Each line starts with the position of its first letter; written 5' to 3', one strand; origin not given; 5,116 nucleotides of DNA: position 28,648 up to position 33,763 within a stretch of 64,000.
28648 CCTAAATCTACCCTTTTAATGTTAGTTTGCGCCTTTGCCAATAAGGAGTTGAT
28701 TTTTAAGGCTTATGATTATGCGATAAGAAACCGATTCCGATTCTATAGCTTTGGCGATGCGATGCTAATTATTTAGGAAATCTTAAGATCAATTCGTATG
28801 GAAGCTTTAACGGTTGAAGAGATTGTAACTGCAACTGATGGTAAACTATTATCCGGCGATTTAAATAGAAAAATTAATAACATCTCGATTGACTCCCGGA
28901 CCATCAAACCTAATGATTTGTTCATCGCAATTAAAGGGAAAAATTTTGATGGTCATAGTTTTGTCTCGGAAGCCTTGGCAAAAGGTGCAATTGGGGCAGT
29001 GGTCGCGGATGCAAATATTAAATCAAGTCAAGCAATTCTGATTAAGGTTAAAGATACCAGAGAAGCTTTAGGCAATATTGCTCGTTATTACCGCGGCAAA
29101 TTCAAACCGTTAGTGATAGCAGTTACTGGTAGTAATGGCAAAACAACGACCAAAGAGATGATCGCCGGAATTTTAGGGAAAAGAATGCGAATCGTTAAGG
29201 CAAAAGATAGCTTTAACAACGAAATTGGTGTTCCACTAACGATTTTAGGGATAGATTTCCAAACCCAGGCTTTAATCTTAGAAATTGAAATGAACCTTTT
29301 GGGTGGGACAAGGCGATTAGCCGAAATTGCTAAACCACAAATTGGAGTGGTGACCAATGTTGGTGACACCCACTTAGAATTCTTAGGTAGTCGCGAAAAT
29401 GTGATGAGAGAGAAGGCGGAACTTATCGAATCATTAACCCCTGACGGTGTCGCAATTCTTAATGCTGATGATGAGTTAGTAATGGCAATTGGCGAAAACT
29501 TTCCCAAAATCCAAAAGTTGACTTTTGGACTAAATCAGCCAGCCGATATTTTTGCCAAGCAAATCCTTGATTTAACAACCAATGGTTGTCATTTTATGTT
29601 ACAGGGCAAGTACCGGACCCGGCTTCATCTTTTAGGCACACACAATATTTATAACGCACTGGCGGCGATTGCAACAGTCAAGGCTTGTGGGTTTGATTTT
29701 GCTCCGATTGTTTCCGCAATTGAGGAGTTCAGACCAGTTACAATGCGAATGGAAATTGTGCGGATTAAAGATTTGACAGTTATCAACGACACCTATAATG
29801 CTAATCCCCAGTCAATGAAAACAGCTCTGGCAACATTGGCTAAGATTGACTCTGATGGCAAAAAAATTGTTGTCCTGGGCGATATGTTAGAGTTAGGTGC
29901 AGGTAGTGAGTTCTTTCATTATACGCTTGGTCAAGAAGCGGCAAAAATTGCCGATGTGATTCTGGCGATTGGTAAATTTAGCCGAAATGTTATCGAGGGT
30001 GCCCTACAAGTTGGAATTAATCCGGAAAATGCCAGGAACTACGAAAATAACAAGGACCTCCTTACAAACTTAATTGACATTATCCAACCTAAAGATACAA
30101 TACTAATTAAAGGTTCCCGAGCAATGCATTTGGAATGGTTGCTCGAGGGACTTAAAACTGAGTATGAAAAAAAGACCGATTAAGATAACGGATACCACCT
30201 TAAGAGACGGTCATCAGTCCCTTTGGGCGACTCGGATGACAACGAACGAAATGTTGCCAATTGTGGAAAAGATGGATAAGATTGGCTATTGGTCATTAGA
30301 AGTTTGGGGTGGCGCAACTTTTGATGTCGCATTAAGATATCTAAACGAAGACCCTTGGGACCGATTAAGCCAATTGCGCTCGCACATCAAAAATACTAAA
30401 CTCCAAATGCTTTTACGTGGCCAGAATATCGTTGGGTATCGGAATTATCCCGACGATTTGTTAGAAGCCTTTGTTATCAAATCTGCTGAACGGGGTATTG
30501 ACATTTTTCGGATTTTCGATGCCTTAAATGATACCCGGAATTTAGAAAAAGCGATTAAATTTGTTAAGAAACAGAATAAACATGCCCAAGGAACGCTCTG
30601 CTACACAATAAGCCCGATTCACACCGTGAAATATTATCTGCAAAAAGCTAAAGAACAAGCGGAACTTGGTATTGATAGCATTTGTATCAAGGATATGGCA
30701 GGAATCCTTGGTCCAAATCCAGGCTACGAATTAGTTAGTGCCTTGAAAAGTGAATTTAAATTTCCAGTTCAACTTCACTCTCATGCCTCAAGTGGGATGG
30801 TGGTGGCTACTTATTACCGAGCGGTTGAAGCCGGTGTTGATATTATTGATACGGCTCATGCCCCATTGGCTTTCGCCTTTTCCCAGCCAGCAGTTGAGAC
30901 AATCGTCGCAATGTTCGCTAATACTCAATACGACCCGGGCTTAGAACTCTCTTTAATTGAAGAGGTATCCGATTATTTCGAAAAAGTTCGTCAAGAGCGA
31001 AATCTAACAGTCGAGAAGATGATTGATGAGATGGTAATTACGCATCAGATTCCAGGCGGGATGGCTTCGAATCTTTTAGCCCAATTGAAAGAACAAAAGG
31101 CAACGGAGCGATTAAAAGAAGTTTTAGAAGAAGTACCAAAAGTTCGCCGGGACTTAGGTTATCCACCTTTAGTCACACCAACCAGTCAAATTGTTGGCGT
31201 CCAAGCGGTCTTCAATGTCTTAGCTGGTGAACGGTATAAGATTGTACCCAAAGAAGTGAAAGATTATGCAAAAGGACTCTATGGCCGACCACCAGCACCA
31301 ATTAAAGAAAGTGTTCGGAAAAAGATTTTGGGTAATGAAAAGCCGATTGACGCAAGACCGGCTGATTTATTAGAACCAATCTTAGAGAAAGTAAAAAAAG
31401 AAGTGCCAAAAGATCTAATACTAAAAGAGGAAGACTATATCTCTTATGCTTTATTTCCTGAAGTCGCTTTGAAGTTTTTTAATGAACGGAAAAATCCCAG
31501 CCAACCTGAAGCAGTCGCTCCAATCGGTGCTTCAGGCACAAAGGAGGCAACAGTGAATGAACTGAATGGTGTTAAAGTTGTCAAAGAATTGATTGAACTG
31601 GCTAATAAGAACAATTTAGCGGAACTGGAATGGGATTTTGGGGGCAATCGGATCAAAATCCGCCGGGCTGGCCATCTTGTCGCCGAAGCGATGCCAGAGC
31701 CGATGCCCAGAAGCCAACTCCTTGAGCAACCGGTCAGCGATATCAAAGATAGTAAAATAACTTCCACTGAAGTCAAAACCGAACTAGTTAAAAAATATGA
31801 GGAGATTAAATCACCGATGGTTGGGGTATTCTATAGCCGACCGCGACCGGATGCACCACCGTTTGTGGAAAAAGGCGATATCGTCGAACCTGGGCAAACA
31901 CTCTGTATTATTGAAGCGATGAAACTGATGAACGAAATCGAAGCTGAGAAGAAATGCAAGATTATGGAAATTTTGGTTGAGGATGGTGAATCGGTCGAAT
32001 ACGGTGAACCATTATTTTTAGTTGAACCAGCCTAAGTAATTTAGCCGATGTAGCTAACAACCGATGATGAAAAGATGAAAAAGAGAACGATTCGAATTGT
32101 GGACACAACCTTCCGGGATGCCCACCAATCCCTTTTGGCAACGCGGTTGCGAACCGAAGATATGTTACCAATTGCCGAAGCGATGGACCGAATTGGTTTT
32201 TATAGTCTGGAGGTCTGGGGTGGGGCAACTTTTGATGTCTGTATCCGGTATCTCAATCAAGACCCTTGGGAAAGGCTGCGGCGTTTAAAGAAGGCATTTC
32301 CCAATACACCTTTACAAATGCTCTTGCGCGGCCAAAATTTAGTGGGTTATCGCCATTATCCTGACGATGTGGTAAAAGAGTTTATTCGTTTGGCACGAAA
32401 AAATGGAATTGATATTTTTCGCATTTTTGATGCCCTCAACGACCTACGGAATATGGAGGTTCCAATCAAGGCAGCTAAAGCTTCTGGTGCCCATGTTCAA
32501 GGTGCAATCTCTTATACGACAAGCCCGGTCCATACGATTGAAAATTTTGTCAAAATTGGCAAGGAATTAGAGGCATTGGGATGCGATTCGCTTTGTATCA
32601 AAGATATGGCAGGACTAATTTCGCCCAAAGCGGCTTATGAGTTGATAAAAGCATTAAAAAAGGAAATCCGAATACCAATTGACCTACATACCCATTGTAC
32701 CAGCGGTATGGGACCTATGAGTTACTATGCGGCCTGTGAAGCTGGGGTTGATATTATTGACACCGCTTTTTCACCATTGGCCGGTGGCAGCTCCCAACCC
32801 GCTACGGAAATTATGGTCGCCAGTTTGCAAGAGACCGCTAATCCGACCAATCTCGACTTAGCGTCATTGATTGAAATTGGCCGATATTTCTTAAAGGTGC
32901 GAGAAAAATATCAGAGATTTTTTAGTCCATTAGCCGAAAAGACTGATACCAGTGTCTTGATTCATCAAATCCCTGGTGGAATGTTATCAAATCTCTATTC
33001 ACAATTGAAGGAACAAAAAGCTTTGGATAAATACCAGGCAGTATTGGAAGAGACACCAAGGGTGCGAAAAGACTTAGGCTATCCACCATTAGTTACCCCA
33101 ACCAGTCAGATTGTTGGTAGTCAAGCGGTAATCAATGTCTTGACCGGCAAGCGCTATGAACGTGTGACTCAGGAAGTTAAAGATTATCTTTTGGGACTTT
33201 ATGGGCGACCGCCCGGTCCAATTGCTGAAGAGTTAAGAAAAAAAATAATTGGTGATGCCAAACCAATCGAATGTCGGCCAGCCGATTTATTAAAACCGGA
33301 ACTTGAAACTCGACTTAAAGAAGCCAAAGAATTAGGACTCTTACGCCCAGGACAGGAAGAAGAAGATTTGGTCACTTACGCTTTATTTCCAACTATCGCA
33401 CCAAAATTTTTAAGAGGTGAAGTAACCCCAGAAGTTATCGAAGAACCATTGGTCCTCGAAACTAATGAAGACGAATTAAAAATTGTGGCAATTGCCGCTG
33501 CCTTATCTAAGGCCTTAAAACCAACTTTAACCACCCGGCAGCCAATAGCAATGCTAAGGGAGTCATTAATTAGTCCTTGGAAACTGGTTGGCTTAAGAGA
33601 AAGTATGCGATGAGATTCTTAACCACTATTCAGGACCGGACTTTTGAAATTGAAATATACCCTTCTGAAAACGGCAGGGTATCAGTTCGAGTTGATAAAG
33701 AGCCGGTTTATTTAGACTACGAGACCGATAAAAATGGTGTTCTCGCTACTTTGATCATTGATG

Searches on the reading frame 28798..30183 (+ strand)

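Call 78: search_protein_families(library=ncbifam, proteins=[window:28798-30183:+], max_evalue=0.00001)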
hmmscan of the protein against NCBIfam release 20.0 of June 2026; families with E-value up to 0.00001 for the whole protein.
window:28798-30183:+ (461 aa): 28 families (the best 25 are shown)
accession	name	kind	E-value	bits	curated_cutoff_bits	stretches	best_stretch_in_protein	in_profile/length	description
TIGR01143.1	murF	subfamily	2.3e-124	415.6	288.6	1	31-450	1-416/418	UDP-N-acetylmuramoyl-tripeptide--D-alanyl-D-alanine ligase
NF008896.0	PRK11929.1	equivalog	1.8e-123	413.3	1023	1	9-458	509-962/965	bifunctional UDP-N-acetylmuramoyl-L-alanyl-D-glutamate--2,6-diaminopimelate ligase MurE/UDP-N-acetylmuramoyl-tripeptide--D-alanyl-D-alanine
NF008041.0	PRK10773.1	equivalog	3.4e-79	266.7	551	1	3-453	3-448/453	UDP-N-acetylmuramoyl-tripeptide--D-alanyl-D-alanine ligase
NF010693.0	PRK14093.1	equivalog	5.4e-78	262.8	544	1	5-460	8-472/479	UDP-N-acetylmuramoylalanyl-D-glutamyl-2,6-diaminopimelate--D-alanyl-D-alanine ligase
NF008897.0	PRK11930.1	equivalog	4.3e-74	250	804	1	4-455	3-456/822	bifunctional UDP-N-acetylmuramoyl-tripeptide:D-alanyl-D-alanine ligase/alanine racemase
NF001126.0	PRK00139.1-4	equivalog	3.5e-55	187.4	373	2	181-361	195-375/486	UDP-N-acetylmuramoyl-L-alanyl-D-glutamate--2,6-diaminopimelate ligase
TIGR01085.1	murE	subfamily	9.9e-49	166.5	257.3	2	173-361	172-365/472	UDP-N-acetylmuramyl-tripeptide synthetase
NF001124.0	PRK00139.1-2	equivalog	1.6e-46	159.1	476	2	22-126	24-131/500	UDP-N-acetylmuramoyl-L-alanyl-D-glutamate--2,6-diaminopimelate ligase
NF001123.0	PRK00139.1-1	equivalog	2.4e-34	118.9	586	1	23-439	17-463/493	UDP-N-acetylmuramoyl-L-alanyl-D-glutamate--2,6-diaminopimelate ligase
TIGR01082.1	murC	equivalog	2.2e-29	102.9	335.1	1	179-359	167-350/449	UDP-N-acetylmuramate--L-alanine ligase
NF053645.1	pMurC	equivalog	3.6e-28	98.5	560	2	267-404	304-437/492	pseudomurein biosynthesis peptide ligase pMurC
NF010628.0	PRK14022.1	equivalog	8.4e-28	97.3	536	2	156-362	179-375/483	UDP-N-acetylmuramoyl-L-alanyl-D-glutamate--L-lysine ligase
TIGR01087.1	murD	equivalog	2.3e-27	96.2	211.95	1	68-399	67-380/441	UDP-N-acetylmuramoyl-L-alanine--D-glutamate ligase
NF053648.1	pMurE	equivalog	5.5e-23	81.4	600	1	174-354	184-354/464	pseudomurein biosynthesis peptide ligase pMurE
TIGR02068.2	cya_phycin_syn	equivalog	2.8e-20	72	850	1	181-388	566-788/862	cyanophycin synthetase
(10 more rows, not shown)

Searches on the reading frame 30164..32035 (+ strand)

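Call 78: search_protein_families(library=ncbifam, proteins=[window:30164-32035:+], max_evalue=0.00001)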
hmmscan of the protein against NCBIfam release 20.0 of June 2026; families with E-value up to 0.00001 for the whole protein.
window:30164-32035:+ (623 aa): 27 families (the best 25 are shown)
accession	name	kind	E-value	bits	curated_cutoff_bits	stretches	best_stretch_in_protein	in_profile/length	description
NF006761.0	PRK09282.1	domain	7.1e-249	827.2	402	1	5-621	3-590/591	pyruvate carboxylase subunit B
TIGR01108.1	oadA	equivalog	2.6e-216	719.6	756.5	1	8-615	1-580/582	sodium-extruding oxaloacetate decarboxylase subunit alpha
NF008985.0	PRK12331.1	equivalog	2.1e-203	676.3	718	1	5-446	3-448/465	oxaloacetate decarboxylase subunit alpha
NF010644.0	PRK14041.1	equivalog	1.5e-197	656.8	734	1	7-443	4-441/467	pyruvate carboxylase subunit B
NF010643.0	PRK14040.1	subfamily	5.8e-189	629.4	892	1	2-619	3-593/595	oxaloacetate decarboxylase subunit alpha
NF010645.0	PRK14042.1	equivalog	2.2e-163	545.2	1182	1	8-445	6-444/596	pyruvate carboxylase subunit B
NF008984.0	PRK12330.1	equivalog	9.4e-159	529.4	827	1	2-467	2-472/500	methylmalonyl-CoA carboxytransferase subunit 5S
NF009231.0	PRK12581.1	equivalog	1e-149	499.1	954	1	5-441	12-452/468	oxaloacetate decarboxylase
NF009554.0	PRK12999.1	equivalog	3.4e-134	449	965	2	3-446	531-996/1147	pyruvate carboxylase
TIGR01235.1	pyruv_carbox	equivalog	8.7e-117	391.1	1114.45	2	5-442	530-989/1143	pyruvate carboxylase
TIGR00531.1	BCCP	equivalog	2.2e-42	145.2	115.2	1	471-621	4-155/156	acetyl-CoA carboxylase biotin carboxyl carrier protein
NF005457.0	PRK07051.1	equivalog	3.6e-22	78.3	87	1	546-621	4-79/80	acetyl-CoA carboxylase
NF006049.0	PRK08195.1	subfamily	5e-21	75.1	229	1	2-285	4-279/344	4-hyroxy-2-oxovalerate/4-hydroxy-2-oxopentanoic acid aldolase,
TIGR03217.1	4OH_2_O_val_ald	equivalog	3.1e-18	66.1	286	1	5-285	2-274/334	4-hydroxy-2-oxovalerate aldolase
NF002085.0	PRK00915.1-2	subfamily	6.2e-16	58.2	517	1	156-274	154-273/504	2-isopropylmalate synthase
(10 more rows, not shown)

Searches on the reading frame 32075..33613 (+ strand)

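Call 78: search_protein_families(library=ncbifam, proteins=[window:32075-33613:+], max_evalue=0.00001)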
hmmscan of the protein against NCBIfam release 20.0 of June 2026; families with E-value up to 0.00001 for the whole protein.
window:32075-33613:+ (512 aa): 17 families
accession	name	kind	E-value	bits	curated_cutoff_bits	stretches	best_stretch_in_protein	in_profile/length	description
NF006761.0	PRK09282.1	domain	1.8e-234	779.7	402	1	4-460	2-452/591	pyruvate carboxylase subunit B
TIGR01108.1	oadA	equivalog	2.1e-219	729.8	756.5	1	8-471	1-463/582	sodium-extruding oxaloacetate decarboxylase subunit alpha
NF010644.0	PRK14041.1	equivalog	1.8e-206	686.3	734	1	7-454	4-445/467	pyruvate carboxylase subunit B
NF008985.0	PRK12331.1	equivalog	4.9e-203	675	718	1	4-450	2-445/465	oxaloacetate decarboxylase subunit alpha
NF010643.0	PRK14040.1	subfamily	4.7e-192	639.6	892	1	2-460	3-464/595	oxaloacetate decarboxylase subunit alpha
NF010645.0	PRK14042.1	equivalog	1e-173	579.3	1182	1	8-463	6-455/596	pyruvate carboxylase subunit B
NF008984.0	PRK12330.1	equivalog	6.3e-169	563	827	1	2-448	2-448/500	methylmalonyl-CoA carboxytransferase subunit 5S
NF009231.0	PRK12581.1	equivalog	2.4e-159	530.8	954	1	4-448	11-452/468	oxaloacetate decarboxylase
NF009554.0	PRK12999.1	equivalog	4.3e-132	442.1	965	1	3-446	531-989/1147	pyruvate carboxylase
TIGR01235.1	pyruv_carbox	equivalog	4.5e-119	398.7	1114.45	1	3-447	528-987/1143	pyruvate carboxylase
NF006049.0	PRK08195.1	subfamily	6.9e-20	71.3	229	1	2-272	4-266/344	4-hyroxy-2-oxovalerate/4-hydroxy-2-oxopentanoic acid aldolase,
TIGR03217.1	4OH_2_O_val_ald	equivalog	2.1e-18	66.6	286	1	5-270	2-259/334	4-hydroxy-2-oxovalerate aldolase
NF002085.0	PRK00915.1-2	subfamily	2.1e-15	56.4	517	1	155-270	153-269/504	2-isopropylmalate synthase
TIGR02660.1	nifV_homocitr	equivalog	4.2e-14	52.6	462.9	1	126-270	114-257/365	homocitrate synthase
TIGR02090.1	LEU1_arch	subfamily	4.7e-13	49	484.75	1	152-271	137-257/363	isopropylmalate/citramalate/homocitrate synthases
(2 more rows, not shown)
